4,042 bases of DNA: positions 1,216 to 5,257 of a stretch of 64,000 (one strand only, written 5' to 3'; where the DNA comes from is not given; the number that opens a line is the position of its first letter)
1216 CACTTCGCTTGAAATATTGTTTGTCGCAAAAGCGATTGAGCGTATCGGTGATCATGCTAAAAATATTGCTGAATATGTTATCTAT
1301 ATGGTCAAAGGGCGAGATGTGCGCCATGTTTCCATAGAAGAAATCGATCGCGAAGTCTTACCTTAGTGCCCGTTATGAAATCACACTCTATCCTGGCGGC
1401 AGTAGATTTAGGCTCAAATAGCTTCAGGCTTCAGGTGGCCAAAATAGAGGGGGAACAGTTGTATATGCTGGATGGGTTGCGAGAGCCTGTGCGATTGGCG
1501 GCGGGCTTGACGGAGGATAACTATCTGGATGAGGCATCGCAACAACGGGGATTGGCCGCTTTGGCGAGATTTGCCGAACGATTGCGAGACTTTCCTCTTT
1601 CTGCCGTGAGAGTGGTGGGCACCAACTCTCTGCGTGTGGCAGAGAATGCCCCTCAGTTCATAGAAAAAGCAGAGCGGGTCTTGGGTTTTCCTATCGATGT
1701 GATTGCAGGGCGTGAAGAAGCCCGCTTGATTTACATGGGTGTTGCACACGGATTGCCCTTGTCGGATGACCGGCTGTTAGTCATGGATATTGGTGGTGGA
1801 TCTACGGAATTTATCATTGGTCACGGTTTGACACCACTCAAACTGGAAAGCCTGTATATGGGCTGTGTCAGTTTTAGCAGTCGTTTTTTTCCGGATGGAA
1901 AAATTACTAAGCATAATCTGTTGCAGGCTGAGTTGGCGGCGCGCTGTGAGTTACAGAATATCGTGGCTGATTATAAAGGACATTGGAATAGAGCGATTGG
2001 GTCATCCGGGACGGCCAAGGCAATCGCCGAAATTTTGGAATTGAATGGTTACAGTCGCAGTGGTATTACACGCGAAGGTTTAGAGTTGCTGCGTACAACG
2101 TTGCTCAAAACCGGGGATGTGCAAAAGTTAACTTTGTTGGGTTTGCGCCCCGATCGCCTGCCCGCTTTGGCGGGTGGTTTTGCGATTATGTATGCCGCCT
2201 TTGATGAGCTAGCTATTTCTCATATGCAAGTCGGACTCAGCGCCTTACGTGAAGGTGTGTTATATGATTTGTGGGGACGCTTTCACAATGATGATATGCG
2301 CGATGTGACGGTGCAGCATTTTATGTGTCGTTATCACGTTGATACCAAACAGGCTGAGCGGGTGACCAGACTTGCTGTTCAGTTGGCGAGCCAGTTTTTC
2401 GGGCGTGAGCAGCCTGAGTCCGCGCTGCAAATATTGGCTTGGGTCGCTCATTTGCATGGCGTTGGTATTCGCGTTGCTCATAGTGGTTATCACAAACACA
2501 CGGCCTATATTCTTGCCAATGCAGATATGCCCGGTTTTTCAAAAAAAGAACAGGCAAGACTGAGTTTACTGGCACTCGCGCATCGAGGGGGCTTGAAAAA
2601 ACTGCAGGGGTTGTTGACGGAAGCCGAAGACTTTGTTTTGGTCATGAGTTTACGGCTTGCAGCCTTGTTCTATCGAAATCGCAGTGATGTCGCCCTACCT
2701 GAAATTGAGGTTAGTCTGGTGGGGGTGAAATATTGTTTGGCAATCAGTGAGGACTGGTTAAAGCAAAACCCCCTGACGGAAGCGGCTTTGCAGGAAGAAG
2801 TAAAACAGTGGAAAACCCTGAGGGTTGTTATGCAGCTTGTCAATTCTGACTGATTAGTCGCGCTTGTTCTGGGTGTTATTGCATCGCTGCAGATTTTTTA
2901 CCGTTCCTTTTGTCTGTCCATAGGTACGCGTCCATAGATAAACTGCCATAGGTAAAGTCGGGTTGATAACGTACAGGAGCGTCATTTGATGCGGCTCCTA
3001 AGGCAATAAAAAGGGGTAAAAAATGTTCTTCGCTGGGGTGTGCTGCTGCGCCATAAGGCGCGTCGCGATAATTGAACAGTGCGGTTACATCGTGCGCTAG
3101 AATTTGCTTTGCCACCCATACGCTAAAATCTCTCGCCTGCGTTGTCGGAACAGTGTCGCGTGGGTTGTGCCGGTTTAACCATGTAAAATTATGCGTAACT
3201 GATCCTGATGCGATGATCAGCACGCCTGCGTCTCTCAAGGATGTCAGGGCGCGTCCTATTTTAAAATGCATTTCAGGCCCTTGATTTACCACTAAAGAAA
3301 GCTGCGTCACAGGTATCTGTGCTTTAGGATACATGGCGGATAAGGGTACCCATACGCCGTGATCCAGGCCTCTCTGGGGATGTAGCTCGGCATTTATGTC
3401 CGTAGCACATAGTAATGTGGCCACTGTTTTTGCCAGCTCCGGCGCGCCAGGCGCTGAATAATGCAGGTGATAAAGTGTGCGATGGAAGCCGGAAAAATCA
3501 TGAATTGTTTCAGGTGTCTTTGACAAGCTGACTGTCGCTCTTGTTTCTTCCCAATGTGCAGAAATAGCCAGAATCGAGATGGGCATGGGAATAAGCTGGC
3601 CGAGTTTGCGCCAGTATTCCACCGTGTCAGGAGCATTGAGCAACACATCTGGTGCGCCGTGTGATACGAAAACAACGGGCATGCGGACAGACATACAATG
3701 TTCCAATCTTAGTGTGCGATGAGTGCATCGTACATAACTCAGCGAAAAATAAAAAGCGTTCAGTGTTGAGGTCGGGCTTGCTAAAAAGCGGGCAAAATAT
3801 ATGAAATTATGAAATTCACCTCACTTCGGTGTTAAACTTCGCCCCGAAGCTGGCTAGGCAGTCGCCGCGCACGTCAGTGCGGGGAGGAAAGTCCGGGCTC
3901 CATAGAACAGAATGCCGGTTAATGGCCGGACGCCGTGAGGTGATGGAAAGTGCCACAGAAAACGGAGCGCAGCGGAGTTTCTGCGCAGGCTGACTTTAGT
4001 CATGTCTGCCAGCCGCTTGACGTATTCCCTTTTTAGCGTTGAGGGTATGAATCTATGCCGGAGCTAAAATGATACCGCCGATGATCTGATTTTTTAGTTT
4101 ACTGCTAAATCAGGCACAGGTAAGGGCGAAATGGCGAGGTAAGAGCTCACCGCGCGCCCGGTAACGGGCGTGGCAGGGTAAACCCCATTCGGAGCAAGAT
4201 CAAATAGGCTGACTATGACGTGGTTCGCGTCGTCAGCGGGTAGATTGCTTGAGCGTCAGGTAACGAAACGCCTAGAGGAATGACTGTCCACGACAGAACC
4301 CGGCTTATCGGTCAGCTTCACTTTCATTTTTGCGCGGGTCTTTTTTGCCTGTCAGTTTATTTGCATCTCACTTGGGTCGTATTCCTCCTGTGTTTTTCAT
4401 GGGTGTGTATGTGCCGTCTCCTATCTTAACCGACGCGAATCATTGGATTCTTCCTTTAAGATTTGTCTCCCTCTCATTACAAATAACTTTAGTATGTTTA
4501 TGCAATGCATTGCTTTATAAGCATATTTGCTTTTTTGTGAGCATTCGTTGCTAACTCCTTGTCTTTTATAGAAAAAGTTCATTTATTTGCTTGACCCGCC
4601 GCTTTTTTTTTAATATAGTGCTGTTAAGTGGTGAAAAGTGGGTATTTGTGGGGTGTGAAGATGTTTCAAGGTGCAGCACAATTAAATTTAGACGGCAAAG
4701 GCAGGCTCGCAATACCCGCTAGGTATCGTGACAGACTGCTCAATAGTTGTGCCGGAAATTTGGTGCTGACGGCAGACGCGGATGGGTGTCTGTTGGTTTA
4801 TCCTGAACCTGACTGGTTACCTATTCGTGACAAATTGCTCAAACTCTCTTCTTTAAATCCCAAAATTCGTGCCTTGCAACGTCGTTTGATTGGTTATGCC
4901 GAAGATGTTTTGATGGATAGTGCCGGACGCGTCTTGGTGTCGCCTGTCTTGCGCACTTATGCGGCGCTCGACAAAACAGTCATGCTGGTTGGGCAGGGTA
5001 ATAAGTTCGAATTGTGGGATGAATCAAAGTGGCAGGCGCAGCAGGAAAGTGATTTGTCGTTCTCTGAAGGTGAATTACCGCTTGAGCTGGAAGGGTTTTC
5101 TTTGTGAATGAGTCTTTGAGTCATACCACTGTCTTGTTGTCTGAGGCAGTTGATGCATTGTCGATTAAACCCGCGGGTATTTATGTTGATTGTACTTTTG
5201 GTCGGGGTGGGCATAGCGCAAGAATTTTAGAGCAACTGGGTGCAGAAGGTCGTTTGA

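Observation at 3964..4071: ~108-nt structured insertion in the J11/12 joint of RNase P RNA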

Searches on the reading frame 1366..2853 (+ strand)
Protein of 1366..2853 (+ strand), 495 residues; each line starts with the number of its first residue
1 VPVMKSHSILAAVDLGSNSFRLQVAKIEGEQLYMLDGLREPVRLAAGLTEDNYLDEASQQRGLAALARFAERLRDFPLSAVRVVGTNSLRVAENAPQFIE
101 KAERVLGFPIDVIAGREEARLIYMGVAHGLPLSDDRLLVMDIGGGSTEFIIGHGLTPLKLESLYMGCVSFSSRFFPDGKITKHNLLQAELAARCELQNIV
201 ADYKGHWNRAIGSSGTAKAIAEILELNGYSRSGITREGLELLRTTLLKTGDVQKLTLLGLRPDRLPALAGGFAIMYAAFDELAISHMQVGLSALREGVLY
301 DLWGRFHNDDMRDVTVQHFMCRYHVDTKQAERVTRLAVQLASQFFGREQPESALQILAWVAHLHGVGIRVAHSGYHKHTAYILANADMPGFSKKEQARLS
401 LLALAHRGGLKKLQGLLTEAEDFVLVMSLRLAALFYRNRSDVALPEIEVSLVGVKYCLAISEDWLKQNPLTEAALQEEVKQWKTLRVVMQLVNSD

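Call 60: find_related_loci(query=window:1366-2853:+, collection=genome_contigs, flank=3500)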
Query window:1366-2853:+ (495 aa) in genome_contigs; peptide patterns used: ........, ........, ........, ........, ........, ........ (x = any residue, [..] = any of these).
291 stretches matched a pattern; 260 encode a relative of the query (tblastn E <= 1e-3); the best 80 are kept; 80 distinct loci.
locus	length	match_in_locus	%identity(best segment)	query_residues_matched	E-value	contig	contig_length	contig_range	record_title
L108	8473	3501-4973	82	3-493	0e+0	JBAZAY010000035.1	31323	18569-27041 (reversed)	MAG: Gallionella sp. isolate SO_2017_GW1_10 NODE_6221_length_31323_cov_1.485511_OW334_2017, whole genome shotgun sequenc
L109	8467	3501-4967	83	5-493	0e+0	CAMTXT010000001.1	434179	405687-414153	MAG: uncultured Nitrosomonadales bacterium isolate G02_MAG_00005 genome assembly, contig: G02_MAG_00005_000000000009, wh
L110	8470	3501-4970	83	3-492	0e+0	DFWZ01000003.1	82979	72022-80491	MAG TPA_asm: Gallionella sp. UBA4121 UBA4121_contig_6, whole genome shotgun sequence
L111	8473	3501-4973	80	3-493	0e+0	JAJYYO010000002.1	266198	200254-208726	MAG: Proteobacteria bacterium isolate FK4.bin2 NODE_25_length_266198_cov_11.050321, whole genome shotgun sequence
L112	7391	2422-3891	82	3-492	0e+0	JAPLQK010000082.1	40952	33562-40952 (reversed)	MAG: Proteobacteria bacterium isolate LacPavin_0920_WC57_MAG_53_42 LacPavin_0920_WC57_scaffold_202240, whole genome shot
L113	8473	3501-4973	82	3-493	0e+0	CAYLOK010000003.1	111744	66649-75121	MAG TPA_asm: uncultured Gallionella sp. isolate SRP062349_co1_24 genome assembly, contig: NODE_14_length_111744_cov_82.9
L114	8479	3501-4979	83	2-493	0e+0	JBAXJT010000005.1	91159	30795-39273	MAG: Nitrosomonadales bacterium isolate ELA382 MAG382_5, whole genome shotgun sequence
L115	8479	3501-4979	83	2-493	0e+0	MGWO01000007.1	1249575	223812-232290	MAG: Gallionellales bacterium GWA2_54_124 GWA2_Gallionellales_54_124_2, whole genome shotgun sequence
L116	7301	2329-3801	78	3-493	0e+0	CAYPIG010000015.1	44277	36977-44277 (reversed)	MAG TPA_asm: uncultured Gallionella sp. isolate SRP302447_co3_100 genome assembly, contig: NODE_2258_length_44277_cov_11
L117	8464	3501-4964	82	5-492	0e+0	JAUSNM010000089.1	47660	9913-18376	MAG: Gallionella sp. isolate E19_metabat.bin.65_sub E19_k141_556306, whole genome shotgun sequence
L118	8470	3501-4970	78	3-492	0e+0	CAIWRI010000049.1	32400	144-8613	MAG: uncultured Nitrosomonadales bacterium isolate A14_bin-0786 genome assembly, contig: bin-0786:049/155, whole genome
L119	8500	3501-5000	77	3-493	0e+0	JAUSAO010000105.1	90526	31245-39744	MAG: Gallionella sp. isolate E6_maxbin.073_sub E6_k141_183172, whole genome shotgun sequence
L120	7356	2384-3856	82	3-493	0e+0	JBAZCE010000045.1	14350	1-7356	MAG: Gallionella sp. isolate SO_2017_GW1_13 NODE_15759_length_14350_cov_0.969135_OW334_2017, whole genome shotgun sequen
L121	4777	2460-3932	79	3-493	0e+0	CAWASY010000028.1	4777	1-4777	MAG: uncultured beta proteobacterium isolate MFD02832.bin.3.234 genome assembly, contig: contig_31450, whole genome shot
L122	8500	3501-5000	76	3-493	0e+0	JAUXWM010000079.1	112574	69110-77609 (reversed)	MAG: Gallionella sp. isolate C15_maxbin.107 C15_k141_281772, whole genome shotgun sequence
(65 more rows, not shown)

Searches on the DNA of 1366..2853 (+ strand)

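Call 87: search_rna_families(source=L178, start=3340, end=3500, threshold=evalue, max_evalue=5)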
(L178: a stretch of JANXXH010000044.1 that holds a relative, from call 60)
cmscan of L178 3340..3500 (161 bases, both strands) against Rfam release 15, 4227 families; matches with E-value up to 5: 0.
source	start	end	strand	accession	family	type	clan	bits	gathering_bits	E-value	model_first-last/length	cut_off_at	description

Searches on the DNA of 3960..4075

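Call 54: search_rna_families(source=window, start=3960, end=4075, threshold=evalue, max_evalue=10)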
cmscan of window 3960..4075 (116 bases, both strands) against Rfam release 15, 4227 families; matches with E-value up to 10: 1.
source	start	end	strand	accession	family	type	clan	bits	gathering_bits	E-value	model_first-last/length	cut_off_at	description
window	4030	4070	-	RF01344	CRISPR-DR34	Gene; CRISPR;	-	12.3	35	9.7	1-36/36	no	CRISPR RNA direct repeat element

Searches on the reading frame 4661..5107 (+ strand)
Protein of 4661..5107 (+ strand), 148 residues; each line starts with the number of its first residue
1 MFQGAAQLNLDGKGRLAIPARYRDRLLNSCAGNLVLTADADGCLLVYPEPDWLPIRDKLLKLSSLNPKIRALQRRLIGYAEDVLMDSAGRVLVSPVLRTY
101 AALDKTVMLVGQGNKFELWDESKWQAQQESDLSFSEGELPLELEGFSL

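Call 11: find_related_loci(query=window:4661-5107:+, collection=genome_contigs, flank=3000)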
Query window:4661-5107:+ (148 aa) in genome_contigs; peptide patterns used: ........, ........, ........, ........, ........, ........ (x = any residue, [..] = any of these).
599 stretches matched a pattern (row limit reached: there are more); 538 encode a relative of the query (tblastn E <= 1e-3); the best 80 are kept; 80 distinct loci.
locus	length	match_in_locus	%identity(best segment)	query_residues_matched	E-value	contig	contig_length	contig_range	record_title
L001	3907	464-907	92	1-148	3e-90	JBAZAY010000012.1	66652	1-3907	MAG: Gallionella sp. isolate SO_2017_GW1_10 NODE_2384_length_66652_cov_1.670349_OW334_2017, whole genome shotgun sequenc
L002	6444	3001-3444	89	1-148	7e-88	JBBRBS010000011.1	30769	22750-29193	MAG: Burkholderiales bacterium isolate Co_metawrap_2356 Cmw_2356_k141_16752677_length_30769_cov_9.0000, whole genome sho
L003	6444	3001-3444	88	1-148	3e-86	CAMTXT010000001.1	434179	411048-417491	MAG: uncultured Nitrosomonadales bacterium isolate G02_MAG_00005 genome assembly, contig: G02_MAG_00005_000000000009, wh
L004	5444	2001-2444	86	1-148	2e-83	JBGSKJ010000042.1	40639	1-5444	MAG: Gallionella sp. isolate JTS-AC178 k141_3313852, whole genome shotgun sequence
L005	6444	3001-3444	86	1-148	5e-83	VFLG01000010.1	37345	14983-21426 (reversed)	MAG: Gallionellaceae bacterium isolate Bin_58_16 c_000003272079, whole genome shotgun sequence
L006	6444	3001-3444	85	1-148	9e-83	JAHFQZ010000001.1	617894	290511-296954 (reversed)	MAG: Nitrosomonadales bacterium isolate nzgw562 NODE_1_length_617895_cov_14.990862, whole genome shotgun sequence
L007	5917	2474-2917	85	1-148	3e-82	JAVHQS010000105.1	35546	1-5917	MAG: Gallionella sp. isolate WB02no18_59_23 NODE_439_length_35546_cov_14.712237, whole genome shotgun sequence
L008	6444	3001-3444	84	1-148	3e-82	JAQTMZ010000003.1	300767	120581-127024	MAG: Gallionella sp. isolate STA_52 NODE_58_length_300767_cov_129.817416_Sandtown_A, whole genome shotgun sequence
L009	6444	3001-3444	86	1-148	2e-82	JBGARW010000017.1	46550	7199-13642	MAG: Gallionella sp. isolate MAG_AAO_AS.30 AAOAS-30_scaffold_2204, whole genome shotgun sequence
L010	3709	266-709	84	1-148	4e-82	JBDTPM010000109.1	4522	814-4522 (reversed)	MAG: Gallionella sp. isolate cluster3_bin.199 NODE_112919_length_4522_cov_5.768972, whole genome shotgun sequence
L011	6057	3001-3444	85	1-148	4e-82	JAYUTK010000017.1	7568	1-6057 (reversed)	MAG: Gallionellaceae bacterium isolate GL12_Down_metabinner_1 GL12_Down_metabinner_1_16, whole genome shotgun sequence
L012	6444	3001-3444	84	1-148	4e-82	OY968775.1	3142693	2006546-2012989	MAG: uncultured beta proteobacterium isolate MFD02832.bin.1.36 genome assembly, chromosome: 1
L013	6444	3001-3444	84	1-148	5e-82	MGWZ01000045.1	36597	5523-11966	MAG: Gallionellales bacterium RIFCSPLOWO2_02_FULL_57_47 rifcsplowo2_02_scaffold_2381, whole genome shotgun sequence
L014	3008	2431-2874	84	1-148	1e-82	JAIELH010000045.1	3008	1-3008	MAG: Gallionellaceae bacterium isolate co.spades.CONCOCT.1kb_039 c_000000001640, whole genome shotgun sequence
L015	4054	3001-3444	83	1-148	8e-82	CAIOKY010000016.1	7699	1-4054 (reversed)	MAG: uncultured Nitrosomonadales bacterium isolate Umea_bin-02398 genome assembly, contig: bin-02398:016/160, whole geno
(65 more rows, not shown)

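Call 20: find_encoding_contigs(protein=window:4661-5107:+, flank=3000, max_places=10)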
Protein window:4661-5107:+ (148 aa): 9 contigs read that carry it; 6 places shown.
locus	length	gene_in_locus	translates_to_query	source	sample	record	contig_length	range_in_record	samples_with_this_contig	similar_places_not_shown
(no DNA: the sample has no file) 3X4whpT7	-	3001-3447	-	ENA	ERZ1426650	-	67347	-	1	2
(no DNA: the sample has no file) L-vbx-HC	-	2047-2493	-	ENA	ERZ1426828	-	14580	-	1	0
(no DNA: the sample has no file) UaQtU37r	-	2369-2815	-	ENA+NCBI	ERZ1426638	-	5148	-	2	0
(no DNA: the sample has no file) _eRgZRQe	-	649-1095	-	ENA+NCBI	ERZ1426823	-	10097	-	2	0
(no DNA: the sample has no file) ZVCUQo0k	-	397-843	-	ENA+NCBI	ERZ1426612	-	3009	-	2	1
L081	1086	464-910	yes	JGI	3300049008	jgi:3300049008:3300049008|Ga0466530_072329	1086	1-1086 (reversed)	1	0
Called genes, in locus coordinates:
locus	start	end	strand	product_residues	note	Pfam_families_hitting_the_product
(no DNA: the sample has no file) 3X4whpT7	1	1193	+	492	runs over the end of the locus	PF02541:Ppx-GppA, PF21447:Ppx-GppA_III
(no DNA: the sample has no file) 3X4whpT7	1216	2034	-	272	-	PF02900:LigB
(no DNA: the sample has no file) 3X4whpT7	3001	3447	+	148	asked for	PF02381:MraZ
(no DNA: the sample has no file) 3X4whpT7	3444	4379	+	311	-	PF01795:Methyltransf_5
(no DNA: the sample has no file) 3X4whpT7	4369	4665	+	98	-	PF04999:FtsL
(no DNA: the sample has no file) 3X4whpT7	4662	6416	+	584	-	PF03717:PBP_dimer, PF00905:Transpeptidase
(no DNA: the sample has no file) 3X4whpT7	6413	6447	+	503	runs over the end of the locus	PF01225:Mur_ligase, PF08245:Mur_ligase_M, PF02875:Mur_ligase_C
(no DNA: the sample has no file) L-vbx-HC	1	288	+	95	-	?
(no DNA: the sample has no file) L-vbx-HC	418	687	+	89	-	PF04362:Iron_traffic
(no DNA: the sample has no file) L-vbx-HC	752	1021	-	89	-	PF15970:HicB-like_2, PF15919:HicB_lk_antitox (weak)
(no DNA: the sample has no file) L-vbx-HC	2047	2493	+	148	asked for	PF02381:MraZ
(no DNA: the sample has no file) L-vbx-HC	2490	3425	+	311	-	PF01795:Methyltransf_5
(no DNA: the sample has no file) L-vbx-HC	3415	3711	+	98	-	PF04999:FtsL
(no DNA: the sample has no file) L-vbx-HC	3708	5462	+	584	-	PF03717:PBP_dimer, PF00905:Transpeptidase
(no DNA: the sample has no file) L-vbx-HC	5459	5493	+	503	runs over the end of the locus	PF01225:Mur_ligase, PF08245:Mur_ligase_M, PF02875:Mur_ligase_C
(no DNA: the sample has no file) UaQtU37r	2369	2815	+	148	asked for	PF02381:MraZ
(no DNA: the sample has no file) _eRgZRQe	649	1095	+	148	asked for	PF02381:MraZ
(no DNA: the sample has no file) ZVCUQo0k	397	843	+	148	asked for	PF02381:MraZ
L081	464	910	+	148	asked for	PF02381:MraZ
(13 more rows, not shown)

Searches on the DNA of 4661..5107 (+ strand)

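Call 59: search_rna_families(sources=[L001, L002, L003, L004, L005, L006, L007, L008, L010, L011, L012, L013, L015, L019, L020, L025, L026, L027, L028, L030], threshold=gathering)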
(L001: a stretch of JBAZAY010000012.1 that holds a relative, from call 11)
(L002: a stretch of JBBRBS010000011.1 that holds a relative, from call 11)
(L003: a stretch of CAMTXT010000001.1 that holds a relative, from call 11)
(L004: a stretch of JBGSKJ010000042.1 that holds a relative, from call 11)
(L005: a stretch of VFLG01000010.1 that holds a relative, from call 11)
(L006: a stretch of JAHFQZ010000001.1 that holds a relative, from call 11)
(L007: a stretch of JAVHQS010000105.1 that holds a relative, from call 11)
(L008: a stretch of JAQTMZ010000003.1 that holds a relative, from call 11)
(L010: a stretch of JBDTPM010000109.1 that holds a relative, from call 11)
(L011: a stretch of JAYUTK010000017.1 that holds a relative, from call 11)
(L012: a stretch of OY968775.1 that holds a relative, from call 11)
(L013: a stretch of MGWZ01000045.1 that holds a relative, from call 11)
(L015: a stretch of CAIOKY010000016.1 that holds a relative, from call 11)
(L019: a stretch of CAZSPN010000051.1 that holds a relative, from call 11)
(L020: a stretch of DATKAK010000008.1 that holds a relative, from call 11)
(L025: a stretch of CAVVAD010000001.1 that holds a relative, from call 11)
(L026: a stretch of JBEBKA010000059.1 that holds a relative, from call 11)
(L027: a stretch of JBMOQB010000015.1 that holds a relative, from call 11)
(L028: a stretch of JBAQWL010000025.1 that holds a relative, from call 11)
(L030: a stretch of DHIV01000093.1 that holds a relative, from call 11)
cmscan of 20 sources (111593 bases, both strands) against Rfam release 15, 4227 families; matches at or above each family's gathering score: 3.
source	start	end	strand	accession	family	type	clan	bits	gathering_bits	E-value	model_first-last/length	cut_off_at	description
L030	1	380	+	RF00010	RNaseP_bact_a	Gene; ribozyme;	CL00002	267.3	100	7.6e-86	45-367/367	5'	Bacterial RNase P class A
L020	1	206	+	RF00010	RNaseP_bact_a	Gene; ribozyme;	CL00002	162.8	100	2e-50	146-367/367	5'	Bacterial RNase P class A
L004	1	53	-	RF02001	group-II-D1D4-3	Intron;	CL00102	40.3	32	0.00018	1-53/170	3'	Group II catalytic intron D1-D4-3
